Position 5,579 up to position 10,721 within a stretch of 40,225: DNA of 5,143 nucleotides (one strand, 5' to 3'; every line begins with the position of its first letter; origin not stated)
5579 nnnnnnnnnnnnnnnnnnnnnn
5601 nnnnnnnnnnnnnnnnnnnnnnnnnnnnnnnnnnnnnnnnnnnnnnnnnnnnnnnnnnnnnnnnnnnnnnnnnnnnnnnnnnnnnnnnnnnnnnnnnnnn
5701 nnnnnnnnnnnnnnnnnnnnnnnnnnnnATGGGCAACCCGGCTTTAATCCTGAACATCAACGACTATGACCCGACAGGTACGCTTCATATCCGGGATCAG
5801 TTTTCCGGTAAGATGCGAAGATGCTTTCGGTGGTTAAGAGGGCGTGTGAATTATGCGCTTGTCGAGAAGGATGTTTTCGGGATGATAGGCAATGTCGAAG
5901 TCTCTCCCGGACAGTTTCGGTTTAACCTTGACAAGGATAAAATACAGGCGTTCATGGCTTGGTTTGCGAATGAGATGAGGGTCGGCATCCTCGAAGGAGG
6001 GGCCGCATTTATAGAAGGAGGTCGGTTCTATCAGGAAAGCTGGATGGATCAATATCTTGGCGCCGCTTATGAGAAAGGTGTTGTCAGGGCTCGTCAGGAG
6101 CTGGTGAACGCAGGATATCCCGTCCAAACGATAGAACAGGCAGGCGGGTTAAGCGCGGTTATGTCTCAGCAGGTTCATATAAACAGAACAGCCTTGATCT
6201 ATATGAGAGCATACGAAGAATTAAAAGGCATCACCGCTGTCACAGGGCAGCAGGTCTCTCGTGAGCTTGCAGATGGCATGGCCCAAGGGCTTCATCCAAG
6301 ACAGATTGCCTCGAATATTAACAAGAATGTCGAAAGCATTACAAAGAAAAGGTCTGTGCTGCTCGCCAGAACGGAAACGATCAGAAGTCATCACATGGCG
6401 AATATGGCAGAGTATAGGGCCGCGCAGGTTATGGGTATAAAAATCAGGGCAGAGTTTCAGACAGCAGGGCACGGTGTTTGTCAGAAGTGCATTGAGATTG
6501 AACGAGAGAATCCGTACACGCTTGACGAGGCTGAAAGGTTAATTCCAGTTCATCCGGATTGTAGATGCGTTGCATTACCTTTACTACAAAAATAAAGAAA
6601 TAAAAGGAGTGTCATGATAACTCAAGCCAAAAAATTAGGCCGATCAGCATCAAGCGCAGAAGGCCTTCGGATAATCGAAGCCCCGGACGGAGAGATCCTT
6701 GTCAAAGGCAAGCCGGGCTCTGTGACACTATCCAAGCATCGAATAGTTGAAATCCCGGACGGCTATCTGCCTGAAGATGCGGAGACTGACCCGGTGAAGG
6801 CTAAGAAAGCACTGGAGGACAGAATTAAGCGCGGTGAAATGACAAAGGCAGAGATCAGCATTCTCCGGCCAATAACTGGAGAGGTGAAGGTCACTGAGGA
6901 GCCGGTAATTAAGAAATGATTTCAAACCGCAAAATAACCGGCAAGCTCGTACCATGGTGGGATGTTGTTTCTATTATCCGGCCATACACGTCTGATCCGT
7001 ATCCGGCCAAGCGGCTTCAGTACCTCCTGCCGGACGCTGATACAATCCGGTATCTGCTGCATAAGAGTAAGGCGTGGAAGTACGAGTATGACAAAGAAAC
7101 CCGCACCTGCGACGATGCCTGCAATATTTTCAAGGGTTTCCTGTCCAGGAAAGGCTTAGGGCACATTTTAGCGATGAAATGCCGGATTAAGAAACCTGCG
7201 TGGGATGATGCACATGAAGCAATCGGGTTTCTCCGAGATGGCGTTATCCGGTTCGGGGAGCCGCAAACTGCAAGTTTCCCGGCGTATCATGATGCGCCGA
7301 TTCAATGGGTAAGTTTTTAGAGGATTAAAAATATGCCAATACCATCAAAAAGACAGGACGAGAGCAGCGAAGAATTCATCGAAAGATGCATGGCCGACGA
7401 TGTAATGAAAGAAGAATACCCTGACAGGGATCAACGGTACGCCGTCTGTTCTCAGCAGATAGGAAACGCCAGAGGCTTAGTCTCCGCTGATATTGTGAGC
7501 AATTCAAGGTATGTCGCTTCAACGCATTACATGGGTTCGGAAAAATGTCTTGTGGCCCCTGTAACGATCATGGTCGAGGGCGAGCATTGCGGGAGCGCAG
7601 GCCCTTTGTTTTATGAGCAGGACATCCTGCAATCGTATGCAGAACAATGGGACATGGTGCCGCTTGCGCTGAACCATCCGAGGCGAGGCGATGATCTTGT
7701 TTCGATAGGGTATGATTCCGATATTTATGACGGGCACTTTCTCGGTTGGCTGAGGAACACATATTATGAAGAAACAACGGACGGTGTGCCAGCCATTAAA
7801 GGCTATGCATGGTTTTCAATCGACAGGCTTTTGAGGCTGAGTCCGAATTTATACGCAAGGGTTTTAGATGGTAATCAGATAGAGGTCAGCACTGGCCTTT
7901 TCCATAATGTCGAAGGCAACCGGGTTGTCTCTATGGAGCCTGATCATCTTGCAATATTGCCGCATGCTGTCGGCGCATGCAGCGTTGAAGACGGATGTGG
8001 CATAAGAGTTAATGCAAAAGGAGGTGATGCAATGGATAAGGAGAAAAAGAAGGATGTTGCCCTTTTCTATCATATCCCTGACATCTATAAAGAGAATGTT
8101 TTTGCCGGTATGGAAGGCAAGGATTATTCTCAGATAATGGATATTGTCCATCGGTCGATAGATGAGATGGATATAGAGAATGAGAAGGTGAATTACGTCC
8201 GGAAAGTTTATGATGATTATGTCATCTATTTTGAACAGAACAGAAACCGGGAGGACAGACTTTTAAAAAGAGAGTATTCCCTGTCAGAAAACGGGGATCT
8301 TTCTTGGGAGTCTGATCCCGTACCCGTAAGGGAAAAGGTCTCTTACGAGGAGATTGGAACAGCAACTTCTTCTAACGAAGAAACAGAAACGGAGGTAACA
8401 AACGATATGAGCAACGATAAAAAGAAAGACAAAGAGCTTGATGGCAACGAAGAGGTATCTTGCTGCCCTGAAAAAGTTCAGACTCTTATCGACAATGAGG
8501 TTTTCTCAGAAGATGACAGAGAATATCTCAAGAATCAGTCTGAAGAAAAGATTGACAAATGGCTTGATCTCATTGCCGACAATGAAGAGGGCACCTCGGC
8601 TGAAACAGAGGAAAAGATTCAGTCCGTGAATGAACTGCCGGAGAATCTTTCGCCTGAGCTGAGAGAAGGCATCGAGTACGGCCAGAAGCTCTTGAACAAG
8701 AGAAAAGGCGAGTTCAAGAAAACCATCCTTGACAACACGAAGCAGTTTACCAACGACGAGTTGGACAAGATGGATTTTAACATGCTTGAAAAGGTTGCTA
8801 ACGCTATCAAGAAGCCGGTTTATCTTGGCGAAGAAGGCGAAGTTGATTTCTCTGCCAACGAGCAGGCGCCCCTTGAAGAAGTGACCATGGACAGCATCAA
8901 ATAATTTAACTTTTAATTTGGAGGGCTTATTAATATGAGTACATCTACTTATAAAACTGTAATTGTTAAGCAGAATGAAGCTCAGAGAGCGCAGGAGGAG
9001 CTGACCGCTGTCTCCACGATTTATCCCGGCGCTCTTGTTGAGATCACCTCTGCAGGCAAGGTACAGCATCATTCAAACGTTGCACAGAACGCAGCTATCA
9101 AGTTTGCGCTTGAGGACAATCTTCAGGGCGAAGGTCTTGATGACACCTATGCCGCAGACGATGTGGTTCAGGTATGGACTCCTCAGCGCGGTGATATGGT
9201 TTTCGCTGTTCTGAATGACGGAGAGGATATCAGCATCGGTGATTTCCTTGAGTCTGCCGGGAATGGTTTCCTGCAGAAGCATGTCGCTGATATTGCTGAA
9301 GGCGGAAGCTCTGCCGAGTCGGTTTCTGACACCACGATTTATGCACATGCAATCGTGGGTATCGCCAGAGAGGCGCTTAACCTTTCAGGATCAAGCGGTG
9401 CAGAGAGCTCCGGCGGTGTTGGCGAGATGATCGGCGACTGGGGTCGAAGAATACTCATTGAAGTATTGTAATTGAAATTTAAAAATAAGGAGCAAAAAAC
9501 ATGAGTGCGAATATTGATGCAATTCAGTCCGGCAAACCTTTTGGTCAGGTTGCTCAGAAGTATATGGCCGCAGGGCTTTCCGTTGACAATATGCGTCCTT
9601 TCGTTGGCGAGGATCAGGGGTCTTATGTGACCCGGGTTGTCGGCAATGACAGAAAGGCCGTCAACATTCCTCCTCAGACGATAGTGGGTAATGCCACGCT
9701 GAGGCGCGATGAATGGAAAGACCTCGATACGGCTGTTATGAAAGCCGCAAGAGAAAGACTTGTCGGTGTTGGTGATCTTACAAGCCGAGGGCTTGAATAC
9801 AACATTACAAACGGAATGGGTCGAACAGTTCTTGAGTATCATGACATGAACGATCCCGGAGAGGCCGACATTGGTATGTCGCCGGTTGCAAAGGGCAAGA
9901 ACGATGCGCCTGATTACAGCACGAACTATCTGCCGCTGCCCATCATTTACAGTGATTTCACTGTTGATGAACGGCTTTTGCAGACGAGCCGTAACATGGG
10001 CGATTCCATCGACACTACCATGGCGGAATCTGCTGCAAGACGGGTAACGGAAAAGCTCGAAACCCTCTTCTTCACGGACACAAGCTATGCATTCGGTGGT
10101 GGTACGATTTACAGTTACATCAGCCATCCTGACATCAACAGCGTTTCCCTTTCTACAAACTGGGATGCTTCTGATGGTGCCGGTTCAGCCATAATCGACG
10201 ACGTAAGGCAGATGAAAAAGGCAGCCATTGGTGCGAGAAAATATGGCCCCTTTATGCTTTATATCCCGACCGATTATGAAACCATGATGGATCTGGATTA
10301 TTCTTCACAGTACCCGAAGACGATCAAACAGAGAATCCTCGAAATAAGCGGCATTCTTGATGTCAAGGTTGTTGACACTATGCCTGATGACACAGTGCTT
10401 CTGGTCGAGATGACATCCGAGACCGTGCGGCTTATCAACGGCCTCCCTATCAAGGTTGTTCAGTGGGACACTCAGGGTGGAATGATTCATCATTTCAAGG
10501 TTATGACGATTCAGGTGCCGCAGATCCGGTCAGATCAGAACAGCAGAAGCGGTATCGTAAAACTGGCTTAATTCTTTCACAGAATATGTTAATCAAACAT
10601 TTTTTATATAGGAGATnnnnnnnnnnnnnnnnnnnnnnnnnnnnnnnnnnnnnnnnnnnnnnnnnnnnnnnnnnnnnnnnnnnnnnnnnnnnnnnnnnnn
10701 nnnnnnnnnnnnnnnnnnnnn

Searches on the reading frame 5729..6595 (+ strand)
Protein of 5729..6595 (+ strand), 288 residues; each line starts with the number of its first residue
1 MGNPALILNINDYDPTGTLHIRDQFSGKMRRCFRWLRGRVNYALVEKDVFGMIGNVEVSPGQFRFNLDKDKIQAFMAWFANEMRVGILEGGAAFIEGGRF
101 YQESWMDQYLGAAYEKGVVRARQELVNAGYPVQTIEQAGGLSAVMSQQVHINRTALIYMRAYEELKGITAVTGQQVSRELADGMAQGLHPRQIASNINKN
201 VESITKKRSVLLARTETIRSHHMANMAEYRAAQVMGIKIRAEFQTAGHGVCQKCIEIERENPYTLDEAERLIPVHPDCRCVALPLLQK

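Call 58: search_protein_families(library=phrogs, proteins=[window:5729-6595:+], max_evalue=0.00001)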
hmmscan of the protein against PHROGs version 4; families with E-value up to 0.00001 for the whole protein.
window:5729-6595:+ (288 aa): 12 families
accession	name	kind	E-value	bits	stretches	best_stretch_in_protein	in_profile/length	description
phrog_758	-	head and packaging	2.1e-38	133.5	1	7-286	20-291/326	head morphogenesis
phrog_6577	-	unknown function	1.1e-13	51.4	1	113-286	57-230/1066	-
phrog_115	-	head and packaging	5.7e-13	49.9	1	174-285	208-317/665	minor head protein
phrog_4728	-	head and packaging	3.2e-12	47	1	174-284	186-298/591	head morphogenesis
phrog_2662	-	head and packaging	5.1e-12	46.2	1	154-281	569-704/717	portal protein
phrog_595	-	head and packaging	2.3e-10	41.4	1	166-286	179-298/513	head maturation protease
phrog_2841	-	head and packaging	7.7e-09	36.1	1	174-286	197-307/525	minor head protein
phrog_2468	-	head and packaging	9.3e-09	36.2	1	123-237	100-214/303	head morphogenesis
phrog_19443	-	head and packaging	2.7e-08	33.8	1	175-287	171-286/579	minor head protein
phrog_19480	-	head and packaging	9.7e-08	31.7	1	159-284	617-735/737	head morphogenesis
phrog_3517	-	head and packaging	2.5e-07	31.3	0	110-197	73-154/371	head morphogenesis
phrog_8089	-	head and packaging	4.5e-06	27.2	1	184-285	162-266/268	head morphogenesis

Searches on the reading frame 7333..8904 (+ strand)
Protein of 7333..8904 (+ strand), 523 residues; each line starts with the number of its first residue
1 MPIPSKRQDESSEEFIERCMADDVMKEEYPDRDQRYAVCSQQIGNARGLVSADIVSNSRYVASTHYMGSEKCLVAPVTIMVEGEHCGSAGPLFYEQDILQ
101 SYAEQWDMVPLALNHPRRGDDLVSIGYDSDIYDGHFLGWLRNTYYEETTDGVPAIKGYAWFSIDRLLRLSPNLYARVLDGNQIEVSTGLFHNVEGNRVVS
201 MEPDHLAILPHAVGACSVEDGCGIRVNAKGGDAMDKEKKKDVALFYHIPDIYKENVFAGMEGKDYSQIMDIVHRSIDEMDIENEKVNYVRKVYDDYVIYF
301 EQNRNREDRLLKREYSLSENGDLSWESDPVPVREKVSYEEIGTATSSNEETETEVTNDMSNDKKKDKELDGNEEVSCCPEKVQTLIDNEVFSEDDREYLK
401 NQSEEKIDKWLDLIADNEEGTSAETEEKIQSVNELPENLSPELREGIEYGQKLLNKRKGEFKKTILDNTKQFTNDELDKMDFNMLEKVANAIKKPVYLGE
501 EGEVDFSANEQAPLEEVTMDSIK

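Call 58: search_protein_families(library=phrogs, proteins=[window:7333-8904:+], max_evalue=0.00001)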
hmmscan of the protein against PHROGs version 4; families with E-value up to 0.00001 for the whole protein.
window:7333-8904:+ (523 aa): 1 family
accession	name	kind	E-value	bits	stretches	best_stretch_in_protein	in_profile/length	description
phrog_760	-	unknown function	2.2e-12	48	1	179-420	135-376/447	-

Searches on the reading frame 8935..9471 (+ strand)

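Call 58: search_protein_families(library=phrogs, proteins=[window:8935-9471:+], max_evalue=0.00001)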
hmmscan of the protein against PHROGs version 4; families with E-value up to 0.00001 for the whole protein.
window:8935-9471:+ (178 aa): 1 family
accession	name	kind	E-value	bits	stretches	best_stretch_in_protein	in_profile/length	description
phrog_766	-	head and packaging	6e-10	40.2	1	4-115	5-115/150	head decoration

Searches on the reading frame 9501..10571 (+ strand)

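Call 58: search_protein_families(library=phrogs, proteins=[window:9501-10571:+], max_evalue=0.00001)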
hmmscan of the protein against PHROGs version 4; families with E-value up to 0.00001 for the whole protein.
window:9501-10571:+ (356 aa): 1 family
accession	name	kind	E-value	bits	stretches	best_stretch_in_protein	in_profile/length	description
phrog_771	-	head and packaging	3.2e-20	73.6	1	58-354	47-350/354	virion structural protein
